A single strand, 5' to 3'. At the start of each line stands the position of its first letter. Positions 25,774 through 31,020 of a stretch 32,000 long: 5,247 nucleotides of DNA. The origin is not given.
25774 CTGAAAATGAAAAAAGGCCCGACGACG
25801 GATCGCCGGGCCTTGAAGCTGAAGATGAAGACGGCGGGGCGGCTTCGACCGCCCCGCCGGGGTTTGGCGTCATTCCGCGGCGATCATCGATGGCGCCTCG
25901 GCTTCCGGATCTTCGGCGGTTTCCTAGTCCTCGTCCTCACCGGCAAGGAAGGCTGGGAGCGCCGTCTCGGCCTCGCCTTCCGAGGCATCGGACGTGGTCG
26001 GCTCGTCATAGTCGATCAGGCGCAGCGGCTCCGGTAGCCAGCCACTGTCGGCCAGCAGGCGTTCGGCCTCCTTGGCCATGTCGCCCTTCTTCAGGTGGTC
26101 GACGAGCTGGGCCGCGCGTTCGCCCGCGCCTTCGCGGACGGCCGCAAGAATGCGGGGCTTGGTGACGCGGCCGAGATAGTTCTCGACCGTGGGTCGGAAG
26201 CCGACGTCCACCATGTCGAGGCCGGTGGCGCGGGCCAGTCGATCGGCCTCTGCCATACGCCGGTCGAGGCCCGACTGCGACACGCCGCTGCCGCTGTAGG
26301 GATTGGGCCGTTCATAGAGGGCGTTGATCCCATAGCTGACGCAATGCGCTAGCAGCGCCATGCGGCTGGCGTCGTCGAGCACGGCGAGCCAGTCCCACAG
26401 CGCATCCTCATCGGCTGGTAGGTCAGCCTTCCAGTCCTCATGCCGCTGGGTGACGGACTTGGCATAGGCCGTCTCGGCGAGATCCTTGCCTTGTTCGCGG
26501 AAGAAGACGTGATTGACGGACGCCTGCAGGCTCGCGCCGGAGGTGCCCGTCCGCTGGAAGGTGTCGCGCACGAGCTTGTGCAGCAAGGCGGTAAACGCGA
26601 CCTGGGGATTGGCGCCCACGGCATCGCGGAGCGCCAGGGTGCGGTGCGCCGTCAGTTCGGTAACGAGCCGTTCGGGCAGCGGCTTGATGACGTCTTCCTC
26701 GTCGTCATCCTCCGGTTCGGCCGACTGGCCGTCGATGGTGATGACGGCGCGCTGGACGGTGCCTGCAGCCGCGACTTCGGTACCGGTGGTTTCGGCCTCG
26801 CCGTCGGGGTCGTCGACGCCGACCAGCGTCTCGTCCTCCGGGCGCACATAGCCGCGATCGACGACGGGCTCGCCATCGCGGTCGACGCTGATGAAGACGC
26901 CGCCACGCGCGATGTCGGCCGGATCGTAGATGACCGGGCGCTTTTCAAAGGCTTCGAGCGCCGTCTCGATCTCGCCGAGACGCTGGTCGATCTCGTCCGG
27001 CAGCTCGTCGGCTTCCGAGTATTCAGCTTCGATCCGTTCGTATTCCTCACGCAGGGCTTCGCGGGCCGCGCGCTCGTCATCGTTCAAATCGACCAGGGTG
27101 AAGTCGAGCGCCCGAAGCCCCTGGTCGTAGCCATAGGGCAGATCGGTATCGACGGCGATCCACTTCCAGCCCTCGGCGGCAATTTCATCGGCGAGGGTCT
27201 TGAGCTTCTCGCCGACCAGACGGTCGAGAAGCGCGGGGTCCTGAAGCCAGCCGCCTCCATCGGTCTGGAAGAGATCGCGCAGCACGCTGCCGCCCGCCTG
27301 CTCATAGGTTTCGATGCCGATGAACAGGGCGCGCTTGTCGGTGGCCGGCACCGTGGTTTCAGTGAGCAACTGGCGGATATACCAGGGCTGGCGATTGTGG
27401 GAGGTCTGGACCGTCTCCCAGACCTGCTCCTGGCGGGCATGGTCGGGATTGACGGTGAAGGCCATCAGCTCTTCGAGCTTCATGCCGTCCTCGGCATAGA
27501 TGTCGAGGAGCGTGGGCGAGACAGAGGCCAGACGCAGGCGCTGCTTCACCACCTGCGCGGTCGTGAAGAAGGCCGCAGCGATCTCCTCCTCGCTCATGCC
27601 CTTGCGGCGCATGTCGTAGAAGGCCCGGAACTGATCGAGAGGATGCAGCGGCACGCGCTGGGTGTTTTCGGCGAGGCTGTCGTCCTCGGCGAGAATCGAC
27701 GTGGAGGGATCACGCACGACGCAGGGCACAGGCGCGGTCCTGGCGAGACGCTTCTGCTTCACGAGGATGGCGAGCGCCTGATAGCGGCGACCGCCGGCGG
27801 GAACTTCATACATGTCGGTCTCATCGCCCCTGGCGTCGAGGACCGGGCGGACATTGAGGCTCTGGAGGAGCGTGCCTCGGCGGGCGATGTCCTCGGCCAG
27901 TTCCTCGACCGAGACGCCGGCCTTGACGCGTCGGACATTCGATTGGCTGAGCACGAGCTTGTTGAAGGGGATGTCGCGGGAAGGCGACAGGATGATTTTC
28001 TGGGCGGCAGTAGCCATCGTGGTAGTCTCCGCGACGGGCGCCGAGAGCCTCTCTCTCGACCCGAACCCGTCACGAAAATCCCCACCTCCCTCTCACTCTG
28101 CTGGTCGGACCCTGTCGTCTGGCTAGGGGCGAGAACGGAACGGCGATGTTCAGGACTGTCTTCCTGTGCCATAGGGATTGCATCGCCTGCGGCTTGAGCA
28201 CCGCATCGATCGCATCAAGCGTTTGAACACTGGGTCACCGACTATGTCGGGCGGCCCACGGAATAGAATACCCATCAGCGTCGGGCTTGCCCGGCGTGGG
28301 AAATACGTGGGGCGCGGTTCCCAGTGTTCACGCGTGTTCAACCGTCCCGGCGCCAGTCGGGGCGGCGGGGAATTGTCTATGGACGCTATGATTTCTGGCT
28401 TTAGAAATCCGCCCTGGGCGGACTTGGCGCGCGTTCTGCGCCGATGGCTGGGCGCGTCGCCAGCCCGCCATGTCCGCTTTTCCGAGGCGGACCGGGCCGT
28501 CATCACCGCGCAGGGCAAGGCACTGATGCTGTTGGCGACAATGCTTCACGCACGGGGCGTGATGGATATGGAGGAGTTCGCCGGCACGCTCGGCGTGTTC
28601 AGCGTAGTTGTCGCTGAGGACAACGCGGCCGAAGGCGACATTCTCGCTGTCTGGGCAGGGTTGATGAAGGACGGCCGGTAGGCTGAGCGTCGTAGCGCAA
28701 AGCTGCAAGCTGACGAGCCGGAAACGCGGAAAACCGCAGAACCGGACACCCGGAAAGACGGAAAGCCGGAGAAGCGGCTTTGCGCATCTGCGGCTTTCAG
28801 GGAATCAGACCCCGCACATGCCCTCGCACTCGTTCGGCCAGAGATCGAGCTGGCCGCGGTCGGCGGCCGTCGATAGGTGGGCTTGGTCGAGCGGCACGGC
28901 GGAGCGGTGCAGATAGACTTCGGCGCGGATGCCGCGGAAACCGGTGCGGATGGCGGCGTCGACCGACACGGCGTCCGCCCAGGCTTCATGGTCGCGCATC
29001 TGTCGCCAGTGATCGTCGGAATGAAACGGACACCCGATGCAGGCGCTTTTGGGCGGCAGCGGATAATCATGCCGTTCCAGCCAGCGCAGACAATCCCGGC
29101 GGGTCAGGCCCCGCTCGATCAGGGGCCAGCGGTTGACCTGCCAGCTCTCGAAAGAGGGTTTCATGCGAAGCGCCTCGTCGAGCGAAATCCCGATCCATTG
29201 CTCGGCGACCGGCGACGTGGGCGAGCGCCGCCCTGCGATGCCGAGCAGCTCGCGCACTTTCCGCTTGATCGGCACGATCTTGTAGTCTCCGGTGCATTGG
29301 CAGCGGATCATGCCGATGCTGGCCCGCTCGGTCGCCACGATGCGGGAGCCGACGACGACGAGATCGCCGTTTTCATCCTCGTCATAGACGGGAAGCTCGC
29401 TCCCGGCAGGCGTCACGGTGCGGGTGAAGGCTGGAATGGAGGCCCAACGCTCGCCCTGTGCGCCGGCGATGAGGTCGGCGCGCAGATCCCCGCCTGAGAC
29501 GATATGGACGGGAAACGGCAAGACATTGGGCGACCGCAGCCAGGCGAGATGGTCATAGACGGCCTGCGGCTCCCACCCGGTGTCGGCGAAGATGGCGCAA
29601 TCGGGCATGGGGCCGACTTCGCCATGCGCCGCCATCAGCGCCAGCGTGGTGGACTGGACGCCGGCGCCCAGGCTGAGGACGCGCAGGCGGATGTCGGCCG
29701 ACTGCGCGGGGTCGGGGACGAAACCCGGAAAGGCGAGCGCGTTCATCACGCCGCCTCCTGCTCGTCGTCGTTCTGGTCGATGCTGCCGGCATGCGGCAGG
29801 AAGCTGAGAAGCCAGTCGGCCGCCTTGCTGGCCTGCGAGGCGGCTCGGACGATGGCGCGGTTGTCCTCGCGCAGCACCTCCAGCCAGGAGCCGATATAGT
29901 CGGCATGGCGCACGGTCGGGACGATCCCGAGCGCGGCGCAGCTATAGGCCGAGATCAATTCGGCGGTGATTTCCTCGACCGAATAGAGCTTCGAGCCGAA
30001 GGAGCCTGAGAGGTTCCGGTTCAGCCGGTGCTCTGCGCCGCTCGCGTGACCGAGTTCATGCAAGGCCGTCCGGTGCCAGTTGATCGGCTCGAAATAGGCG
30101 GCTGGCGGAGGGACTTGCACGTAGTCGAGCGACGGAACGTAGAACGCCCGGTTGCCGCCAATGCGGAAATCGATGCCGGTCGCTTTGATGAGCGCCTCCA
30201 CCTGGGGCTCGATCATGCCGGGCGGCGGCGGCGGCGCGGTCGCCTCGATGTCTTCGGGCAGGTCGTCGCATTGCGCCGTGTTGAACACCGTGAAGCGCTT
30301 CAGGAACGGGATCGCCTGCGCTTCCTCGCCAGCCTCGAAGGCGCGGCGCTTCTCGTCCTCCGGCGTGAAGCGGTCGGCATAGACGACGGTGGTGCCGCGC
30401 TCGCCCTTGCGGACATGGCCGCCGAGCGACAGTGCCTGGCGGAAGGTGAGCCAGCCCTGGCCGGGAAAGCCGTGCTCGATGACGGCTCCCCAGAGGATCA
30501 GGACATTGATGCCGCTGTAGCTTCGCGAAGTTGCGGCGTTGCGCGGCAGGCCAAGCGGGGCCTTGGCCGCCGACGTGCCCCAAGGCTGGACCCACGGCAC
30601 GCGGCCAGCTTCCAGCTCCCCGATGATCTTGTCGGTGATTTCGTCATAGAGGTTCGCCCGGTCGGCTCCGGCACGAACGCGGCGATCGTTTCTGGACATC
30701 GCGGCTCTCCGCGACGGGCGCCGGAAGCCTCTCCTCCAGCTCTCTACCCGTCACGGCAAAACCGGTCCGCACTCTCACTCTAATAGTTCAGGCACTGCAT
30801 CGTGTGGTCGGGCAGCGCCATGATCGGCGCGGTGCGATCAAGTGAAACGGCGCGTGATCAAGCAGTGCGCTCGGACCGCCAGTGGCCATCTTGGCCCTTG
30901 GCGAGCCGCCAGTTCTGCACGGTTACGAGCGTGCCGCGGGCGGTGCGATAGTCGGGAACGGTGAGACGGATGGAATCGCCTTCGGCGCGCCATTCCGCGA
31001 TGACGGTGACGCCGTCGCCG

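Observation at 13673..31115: An 18-kb leading-region-like island with uniform orientation toward the relaxase/oriT and many uncharacterised small genes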

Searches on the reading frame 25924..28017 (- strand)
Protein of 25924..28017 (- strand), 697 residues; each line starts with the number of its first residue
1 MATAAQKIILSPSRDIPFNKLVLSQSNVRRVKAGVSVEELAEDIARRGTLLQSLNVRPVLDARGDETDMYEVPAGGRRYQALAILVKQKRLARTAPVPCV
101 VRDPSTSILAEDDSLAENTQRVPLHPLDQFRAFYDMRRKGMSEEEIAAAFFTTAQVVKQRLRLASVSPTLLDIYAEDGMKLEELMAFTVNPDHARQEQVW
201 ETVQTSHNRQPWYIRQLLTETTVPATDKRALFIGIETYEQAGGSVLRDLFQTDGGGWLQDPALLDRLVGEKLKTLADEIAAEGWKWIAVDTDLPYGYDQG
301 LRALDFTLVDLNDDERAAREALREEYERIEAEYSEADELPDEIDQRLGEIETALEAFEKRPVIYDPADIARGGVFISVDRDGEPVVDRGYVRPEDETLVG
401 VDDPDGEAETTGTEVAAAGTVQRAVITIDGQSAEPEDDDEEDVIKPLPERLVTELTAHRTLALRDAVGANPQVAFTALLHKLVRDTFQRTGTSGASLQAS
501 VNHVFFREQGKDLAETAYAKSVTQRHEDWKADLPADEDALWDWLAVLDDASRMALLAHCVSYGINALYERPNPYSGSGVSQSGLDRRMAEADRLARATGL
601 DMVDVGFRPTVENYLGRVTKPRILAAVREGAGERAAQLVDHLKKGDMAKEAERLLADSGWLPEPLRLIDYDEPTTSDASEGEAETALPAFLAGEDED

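Call 6: search_protein_families(library=pfam, proteins=[window:25924-28017:-], max_evalue=0.01)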
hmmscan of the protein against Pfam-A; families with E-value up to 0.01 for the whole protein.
window:25924-28017:- (697 aa): 1 family
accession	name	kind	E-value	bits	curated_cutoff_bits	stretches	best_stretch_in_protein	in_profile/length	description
PF02195.25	ParB_N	-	0.00041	20.8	26.3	1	15-120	5-95/95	ParB N-terminal domain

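Call 15: search_protein_families(library=ncbifam, proteins=[window:25924-28017:-], max_evalue=0.1)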
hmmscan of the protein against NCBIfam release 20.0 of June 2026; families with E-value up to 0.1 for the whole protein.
window:25924-28017:- (697 aa): 4 families
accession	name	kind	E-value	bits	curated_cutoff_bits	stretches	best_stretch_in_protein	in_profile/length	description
TIGR03734.1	PRTRC_parB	hypoth_equivalog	1.4e-12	47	278.6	1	26-181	6-151/555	PRTRC system ParB family protein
NF010406.0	PRK13832.1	subfamily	9.6e-11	40.9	640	1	58-227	45-209/578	plasmid partitioning protein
TIGR04285.1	nucleoid_noc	exception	6.3e-10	38.8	315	1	15-180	4-154/255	nucleoid occlusion protein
TIGR00180.1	parB_part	domain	3.1e-09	36.8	58.45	1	18-176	10-156/186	ParB/RepB/Spo0J family partition protein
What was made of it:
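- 25924..28017 (-): 697-aa ParB-like protein. Calls 6, 15.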

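Call 25: find_related_loci(query=window:25924-28017:-, collection=genome_contigs, flank=10000)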
Query window:25924-28017:- (697 aa) in genome_contigs; peptide patterns used: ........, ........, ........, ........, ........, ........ (x = any residue, [..] = any of these).
600 stretches matched a pattern (row limit reached: there are more); 475 encode a relative of the query (tblastn E <= 1e-3); the best 80 are kept; 80 distinct loci.
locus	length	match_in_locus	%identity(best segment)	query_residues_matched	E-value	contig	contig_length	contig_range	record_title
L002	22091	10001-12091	98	1-697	0e+0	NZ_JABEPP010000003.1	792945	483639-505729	Enterovirga aerilata strain DB1703 contig3, whole genome shotgun sequence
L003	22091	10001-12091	98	1-697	0e+0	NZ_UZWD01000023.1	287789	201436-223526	Devosia equisanguinis strain CIP 111628, whole genome shotgun sequence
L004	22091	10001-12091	98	1-697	0e+0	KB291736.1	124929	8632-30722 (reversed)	Brevundimonas diminuta 470-4 genomic scaffold Scfld154, whole genome shotgun sequence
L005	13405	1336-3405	83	1-692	0e+0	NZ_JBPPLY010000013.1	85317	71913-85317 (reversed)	MAG: Nitrobacter sp. isolate MAG2 NODE_611_length_85317_cov_82.543303, whole genome shotgun sequence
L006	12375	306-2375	82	1-692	0e+0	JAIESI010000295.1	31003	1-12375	MAG: Xanthobacteraceae bacterium isolate co.spades.METABAT.2.5kb_009 c_000000440553, whole genome shotgun sequence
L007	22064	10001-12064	82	1-692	0e+0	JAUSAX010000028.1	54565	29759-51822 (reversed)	MAG: Afipia sp. isolate E6_metabat.bin.27 E6_k141_86692, whole genome shotgun sequence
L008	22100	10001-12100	70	1-696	0e+0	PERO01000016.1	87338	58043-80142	MAG: Methylobacterium sp. isolate DS2.3.33 DS2_1000147_87338, whole genome shotgun sequence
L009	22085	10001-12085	70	1-696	0e+0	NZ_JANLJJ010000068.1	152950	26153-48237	MAG: Ferrovibrio sp. isolate XYLBin6 XylDeg_M3_48_length_152950_cov_12, whole genome shotgun sequence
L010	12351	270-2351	70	1-697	0e+0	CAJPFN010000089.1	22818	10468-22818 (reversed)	Rhizobiaceae bacterium genome assembly, contig: CONTIG_89, whole genome shotgun sequence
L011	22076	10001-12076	70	1-692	0e+0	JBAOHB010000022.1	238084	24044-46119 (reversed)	MAG: Albidovulum sp. isolate AS_Ams2_Bin6 np1_contig_1902, whole genome shotgun sequence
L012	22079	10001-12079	70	1-693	0e+0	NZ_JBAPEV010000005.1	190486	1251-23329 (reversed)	Sphingomonas aquatica strain LMG 28596 NODE_5_length_190486_cov_154.025025, whole genome shotgun sequence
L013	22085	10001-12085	70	1-696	0e+0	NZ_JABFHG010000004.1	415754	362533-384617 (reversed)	Roseicella sp. DB1501 contig4, whole genome shotgun sequence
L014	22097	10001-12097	68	1-696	0e+0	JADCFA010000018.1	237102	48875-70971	MAG: Roseomonas sp. isolate M039S1SP5A21QC M039S1_18, whole genome shotgun sequence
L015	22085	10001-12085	69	1-696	0e+0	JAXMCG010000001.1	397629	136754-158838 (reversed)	MAG: Caulobacteraceae bacterium isolate STL-PRO4 C2.116.fa-1, whole genome shotgun sequence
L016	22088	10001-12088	69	1-697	0e+0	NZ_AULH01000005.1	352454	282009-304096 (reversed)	Pleomorphomonas koreensis DSM 23070 H512DRAFT_scaffold00003.3_C, whole genome shotgun sequence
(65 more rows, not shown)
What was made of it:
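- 25924..28017 (-): Present in all 80 related loci (call 25).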

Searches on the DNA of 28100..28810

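Call 48: search_rna_families(source=window, start=28100, end=28810, threshold=evalue, max_evalue=1, show_alignments=1)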
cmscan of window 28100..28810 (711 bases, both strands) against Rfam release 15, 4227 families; matches with E-value up to 1: 2.
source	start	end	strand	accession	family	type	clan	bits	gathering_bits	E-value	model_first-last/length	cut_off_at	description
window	28246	28359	+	RF02221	sRNA-Xcc1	Gene; sRNA;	-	33.9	53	0.00049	1-87/87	no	sRNA-Xcc1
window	28658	28678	+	RF01151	snoU82P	Gene; snRNA; snoRNA; CD-box;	-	13.2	42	0.99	1-55/55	no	Small nucleolar RNA U82P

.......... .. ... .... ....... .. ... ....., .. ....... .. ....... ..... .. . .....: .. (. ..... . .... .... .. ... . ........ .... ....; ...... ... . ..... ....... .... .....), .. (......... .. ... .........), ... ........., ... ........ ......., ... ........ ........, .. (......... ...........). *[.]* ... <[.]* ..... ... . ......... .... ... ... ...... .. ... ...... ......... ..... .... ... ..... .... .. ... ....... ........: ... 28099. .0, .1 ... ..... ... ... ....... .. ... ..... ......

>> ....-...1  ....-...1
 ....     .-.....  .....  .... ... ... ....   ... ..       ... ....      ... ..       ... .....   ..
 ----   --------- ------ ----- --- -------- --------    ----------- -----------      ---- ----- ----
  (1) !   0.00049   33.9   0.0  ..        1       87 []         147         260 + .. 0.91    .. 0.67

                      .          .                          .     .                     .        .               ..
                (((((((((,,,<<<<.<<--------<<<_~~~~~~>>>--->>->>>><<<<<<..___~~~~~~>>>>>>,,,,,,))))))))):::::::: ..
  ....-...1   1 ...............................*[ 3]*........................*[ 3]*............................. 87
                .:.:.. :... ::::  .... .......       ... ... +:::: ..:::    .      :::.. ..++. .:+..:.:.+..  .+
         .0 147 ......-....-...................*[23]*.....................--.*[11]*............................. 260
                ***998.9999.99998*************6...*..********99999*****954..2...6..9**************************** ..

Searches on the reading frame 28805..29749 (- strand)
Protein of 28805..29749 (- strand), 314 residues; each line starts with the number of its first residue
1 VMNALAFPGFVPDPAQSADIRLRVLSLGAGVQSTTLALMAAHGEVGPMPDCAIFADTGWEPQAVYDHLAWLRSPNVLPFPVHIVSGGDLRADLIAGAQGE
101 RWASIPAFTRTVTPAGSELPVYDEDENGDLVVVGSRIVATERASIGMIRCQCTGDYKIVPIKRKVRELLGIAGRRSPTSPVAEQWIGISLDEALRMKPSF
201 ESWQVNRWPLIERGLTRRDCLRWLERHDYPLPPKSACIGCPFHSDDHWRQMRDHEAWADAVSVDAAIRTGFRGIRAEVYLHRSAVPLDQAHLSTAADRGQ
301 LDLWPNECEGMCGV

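Call 6: search_protein_families(library=pfam, proteins=[window:28805-29749:-], max_evalue=0.01)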
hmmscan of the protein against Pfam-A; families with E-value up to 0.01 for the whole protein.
window:28805-29749:- (314 aa): 0 families

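Call 15: search_protein_families(library=ncbifam, proteins=[window:28805-29749:-], max_evalue=0.1)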
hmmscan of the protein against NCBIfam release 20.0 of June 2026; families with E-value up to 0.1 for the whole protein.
window:28805-29749:- (314 aa): 1 family
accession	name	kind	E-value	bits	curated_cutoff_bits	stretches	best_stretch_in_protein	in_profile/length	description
NF047974.1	blaCOR_B1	exception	0.079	12.2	450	0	36-83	57-102/245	COR family subclass B1 metallo-beta-lactamase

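Call 36: search_protein_families(library=phrogs, proteins=[window:28805-29749:-], max_evalue=0.01)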
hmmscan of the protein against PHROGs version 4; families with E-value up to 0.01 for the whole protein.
window:28805-29749:- (314 aa): 1 family
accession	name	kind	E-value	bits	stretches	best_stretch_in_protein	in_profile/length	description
phrog_424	-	moron, auxiliary metabolic gene and host takeover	1.6e-41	143.8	1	22-314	162-412/460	phosphoadenosine phosphosulfate reductase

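Call 62: search_solved_structures(query=window:28805-29749:-, max_evalue=1)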
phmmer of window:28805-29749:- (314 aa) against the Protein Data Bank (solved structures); distinct sequences matched with E-value up to 1: 1.
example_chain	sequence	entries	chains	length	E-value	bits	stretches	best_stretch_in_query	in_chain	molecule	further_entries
6xfr_A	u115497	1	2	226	0.36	13.2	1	38-113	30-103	Lactamase_B domain-containing protein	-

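Call 97: search_protein_families(library=padloc, proteins=[window:28805-29749:-], max_evalue=0.001)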
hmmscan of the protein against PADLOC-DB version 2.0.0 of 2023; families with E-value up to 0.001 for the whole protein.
window:28805-29749:- (314 aa): 1 family
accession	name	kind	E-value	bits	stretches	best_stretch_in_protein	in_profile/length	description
PDLC02782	SspD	-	1.8e-05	22.6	0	152-260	85-195/277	SspD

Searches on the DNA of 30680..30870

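Call 35: search_rna_families(source=window, start=30680, end=30870, threshold=evalue, max_evalue=10)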
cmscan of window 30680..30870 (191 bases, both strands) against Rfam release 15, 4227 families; matches with E-value up to 10: 3.
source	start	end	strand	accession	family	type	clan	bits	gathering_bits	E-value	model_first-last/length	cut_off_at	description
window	30769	30822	-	RF01686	Acido-1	Gene; sRNA;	-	14.5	50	1.1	1-64/64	no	Acido-1 RNA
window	30821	30842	+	RF03838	MIR8032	Gene; miRNA;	-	14.5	78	1.3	1-48/48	no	MIR8032 microRNA precursor family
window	30786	30870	+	RF01262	snR44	Gene; snRNA; snoRNA; HACA-box;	CL00035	12.5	33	2.5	1-90/211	3'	Small nucleolar RNA snR44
